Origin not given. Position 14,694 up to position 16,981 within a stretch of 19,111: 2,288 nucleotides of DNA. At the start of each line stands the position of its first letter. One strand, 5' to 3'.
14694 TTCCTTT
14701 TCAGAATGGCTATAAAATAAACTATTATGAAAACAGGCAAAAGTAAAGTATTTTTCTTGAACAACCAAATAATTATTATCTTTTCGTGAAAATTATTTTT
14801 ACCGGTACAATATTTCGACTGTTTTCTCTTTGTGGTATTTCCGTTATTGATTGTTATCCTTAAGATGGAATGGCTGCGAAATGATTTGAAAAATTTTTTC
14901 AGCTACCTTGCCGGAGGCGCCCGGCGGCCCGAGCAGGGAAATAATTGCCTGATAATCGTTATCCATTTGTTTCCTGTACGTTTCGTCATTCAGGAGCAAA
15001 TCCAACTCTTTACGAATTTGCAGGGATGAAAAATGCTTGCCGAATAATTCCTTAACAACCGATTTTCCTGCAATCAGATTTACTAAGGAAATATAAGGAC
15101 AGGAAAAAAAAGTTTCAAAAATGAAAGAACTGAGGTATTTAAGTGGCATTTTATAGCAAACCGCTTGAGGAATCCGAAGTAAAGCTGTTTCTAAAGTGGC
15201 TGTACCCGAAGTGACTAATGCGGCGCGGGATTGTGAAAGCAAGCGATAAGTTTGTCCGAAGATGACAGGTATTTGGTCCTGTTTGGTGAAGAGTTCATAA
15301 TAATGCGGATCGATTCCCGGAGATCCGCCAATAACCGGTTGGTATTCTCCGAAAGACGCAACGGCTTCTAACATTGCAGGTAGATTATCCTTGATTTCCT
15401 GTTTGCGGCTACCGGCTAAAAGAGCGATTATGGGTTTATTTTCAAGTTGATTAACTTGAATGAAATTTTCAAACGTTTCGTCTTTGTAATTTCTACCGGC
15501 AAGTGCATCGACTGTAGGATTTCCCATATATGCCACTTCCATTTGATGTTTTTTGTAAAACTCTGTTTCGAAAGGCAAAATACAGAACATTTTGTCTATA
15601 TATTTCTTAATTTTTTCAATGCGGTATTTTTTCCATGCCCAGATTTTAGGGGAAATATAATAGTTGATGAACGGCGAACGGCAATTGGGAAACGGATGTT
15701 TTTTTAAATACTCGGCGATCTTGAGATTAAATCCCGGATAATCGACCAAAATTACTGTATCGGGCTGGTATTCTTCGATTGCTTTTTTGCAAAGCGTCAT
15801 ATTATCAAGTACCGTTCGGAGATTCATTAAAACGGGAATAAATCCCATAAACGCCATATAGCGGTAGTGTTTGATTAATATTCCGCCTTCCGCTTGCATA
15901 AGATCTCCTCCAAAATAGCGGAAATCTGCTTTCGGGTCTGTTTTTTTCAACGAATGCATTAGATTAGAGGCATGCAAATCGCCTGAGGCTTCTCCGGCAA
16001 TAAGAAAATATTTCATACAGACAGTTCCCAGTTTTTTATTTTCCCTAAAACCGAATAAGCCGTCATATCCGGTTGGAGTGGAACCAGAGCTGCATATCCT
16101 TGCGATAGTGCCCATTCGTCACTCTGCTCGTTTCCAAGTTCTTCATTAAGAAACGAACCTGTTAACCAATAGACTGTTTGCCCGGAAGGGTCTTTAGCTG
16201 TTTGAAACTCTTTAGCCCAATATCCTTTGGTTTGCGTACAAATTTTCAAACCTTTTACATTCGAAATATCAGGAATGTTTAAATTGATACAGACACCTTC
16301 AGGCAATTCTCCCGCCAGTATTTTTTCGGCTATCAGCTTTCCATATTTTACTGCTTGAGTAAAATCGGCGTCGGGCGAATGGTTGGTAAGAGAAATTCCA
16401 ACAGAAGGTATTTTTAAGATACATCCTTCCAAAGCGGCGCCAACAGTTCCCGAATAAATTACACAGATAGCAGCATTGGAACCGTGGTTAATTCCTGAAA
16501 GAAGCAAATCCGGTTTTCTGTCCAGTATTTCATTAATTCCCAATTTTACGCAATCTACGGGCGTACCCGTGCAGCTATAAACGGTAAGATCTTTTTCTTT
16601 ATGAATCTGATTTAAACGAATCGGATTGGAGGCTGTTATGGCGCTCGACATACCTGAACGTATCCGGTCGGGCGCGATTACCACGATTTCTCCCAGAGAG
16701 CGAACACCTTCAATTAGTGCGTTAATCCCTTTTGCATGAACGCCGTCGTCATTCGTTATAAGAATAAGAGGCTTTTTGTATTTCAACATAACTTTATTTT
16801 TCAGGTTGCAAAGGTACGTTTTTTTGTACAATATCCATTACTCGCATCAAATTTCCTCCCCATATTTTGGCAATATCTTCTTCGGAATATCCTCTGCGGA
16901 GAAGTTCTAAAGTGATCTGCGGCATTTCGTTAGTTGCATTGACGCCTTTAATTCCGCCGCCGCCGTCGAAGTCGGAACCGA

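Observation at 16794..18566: Single polypeptide fusing a C26 gamma-glutamyl hydrolase-type amidotransferase domain to an M19 dipeptidase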

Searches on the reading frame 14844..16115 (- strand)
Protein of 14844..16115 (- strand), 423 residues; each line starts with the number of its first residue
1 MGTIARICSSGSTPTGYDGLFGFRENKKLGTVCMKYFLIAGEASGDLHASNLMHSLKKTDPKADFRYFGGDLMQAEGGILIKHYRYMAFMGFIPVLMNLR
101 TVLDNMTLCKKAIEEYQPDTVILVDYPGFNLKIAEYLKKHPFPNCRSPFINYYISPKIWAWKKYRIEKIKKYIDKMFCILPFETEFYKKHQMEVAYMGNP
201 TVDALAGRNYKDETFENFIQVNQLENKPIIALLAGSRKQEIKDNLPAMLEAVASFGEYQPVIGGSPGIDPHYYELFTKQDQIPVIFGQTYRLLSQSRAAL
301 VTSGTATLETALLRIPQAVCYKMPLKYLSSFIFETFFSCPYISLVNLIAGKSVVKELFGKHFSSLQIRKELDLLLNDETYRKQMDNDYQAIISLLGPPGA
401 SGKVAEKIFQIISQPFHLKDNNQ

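Call 3: search_protein_families(library=pfam, proteins=[window:14844-16115:-], max_evalue=0.01)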
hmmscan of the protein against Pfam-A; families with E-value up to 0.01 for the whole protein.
window:14844-16115:- (423 aa): 1 family
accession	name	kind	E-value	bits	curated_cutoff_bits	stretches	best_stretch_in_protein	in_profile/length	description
PF02684.21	LpxB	-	1.1e-73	248.7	22.6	1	37-386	2-351/374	Lipid-A-disaccharide synthetase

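Call 4: search_protein_families(library=ncbifam, proteins=[window:14844-16115:-], max_evalue=0.01)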
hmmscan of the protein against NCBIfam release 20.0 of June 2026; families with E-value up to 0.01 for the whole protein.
window:14844-16115:- (423 aa): 3 families
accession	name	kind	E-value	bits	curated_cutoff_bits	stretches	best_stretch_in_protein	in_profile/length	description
TIGR00215.1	lpxB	equivalog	9.8e-59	199.1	190.25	1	37-400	10-371/382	lipid-A-disaccharide synthase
NF002173.0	PRK01021.1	equivalog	6.3e-47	160.4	1033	1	25-387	218-582/610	lipid-A-disaccharide synthase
TIGR03492.1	TIGR03492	hypoth_equivalog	9.4e-11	41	219.2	1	185-260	173-238/396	lipid-A-disaccharide synthase-related protein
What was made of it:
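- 14844..16016 (-): lpxB (lipid-A-disaccharide synthase). Its ATG overlaps the surE TGA (ATGA). Context only. PF02684 and TIGR00215 at 199 bits (calls 3, 4).
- Closest known: Lin1909. Different: PuuD and SpuA act on gamma-Glu-GABA and gamma-Glu-polyamines, and the PuuD equivalog cutoff is not met here (call 4).
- The PuuD equivalog threshold is not met (call 4).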

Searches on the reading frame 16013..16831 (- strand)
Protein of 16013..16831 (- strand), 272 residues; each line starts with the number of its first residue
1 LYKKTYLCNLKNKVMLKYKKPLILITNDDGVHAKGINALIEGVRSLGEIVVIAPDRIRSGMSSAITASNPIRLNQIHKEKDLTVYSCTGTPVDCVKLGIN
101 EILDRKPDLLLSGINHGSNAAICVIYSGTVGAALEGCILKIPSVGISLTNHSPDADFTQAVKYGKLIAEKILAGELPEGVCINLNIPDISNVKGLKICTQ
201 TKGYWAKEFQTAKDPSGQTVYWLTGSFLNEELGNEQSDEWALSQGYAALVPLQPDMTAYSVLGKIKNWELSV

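Call 3: search_protein_families(library=pfam, proteins=[window:16013-16831:-], max_evalue=0.01)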
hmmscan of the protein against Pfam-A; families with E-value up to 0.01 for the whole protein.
window:16013-16831:- (272 aa): 1 family
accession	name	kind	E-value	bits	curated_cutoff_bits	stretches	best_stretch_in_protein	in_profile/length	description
PF01975.23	SurE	-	2.4e-60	204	22.1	1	23-206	1-188/189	Survival protein SurE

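Call 4: search_protein_families(library=ncbifam, proteins=[window:16013-16831:-], max_evalue=0.01)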
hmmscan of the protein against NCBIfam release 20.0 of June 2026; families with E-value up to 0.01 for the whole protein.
window:16013-16831:- (272 aa): 13 families
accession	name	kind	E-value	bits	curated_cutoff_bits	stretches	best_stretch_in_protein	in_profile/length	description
NF001492.0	PRK00346.2-2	equivalog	2.6e-97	325.1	271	1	19-268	2-256/261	5'/3'-nucleotidase SurE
NF010542.0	PRK13932.1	equivalog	1.9e-72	243.6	436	1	16-270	5-259/261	stationary phase survival protein SurE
NF001490.0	PRK00346.1-4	equivalog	1.3e-68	230.9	233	1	23-269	3-251/254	5'/3'-nucleotidase SurE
NF001489.0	PRK00346.1-3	equivalog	4.4e-63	213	295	1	23-269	3-245/250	5'/3'-nucleotidase SurE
NF010543.0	PRK13933.1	equivalog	4.3e-60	203.4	280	1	23-268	3-250/253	stationary phase survival protein SurE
NF010545.0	PRK13935.1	equivalog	1.1e-59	201.8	365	1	23-268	3-248/254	stationary phase survival protein SurE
NF001494.0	PRK00346.2-4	equivalog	1e-56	192.3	313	1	23-268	4-256/259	5'/3'-nucleotidase SurE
TIGR00087.1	surE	equivalog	4.4e-56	190.1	135.1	1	23-256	3-251/252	5'/3'-nucleotidase SurE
NF001491.0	PRK00346.2-1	equivalog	2.9e-53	180.8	290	1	21-268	3-261/266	5'/3'-nucleotidase SurE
NF001488.0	PRK00346.1-1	equivalog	4.6e-51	173.6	396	1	23-269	3-244/253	5'/3'-nucleotidase SurE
NF001493.0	PRK00346.2-3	equivalog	8.5e-47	160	230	1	22-246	6-237/269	5'/3'-nucleotidase SurE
NF010544.0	PRK13934.1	equivalog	2.2e-38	131.9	325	1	23-259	3-244/266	stationary phase survival protein SurE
NF010541.0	PRK13931.1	equivalog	1.2e-35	123.2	422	1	23-266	3-257/261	5'/3'-nucleotidase SurE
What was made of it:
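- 16013..16789 (-): surE (5'/3'-nucleotidase). Its ATG lies 4 nt after the fusion's stop codon. Context only, not a conserved partner. PF01975 and NF001492 at 325 bits (calls 3, 4).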
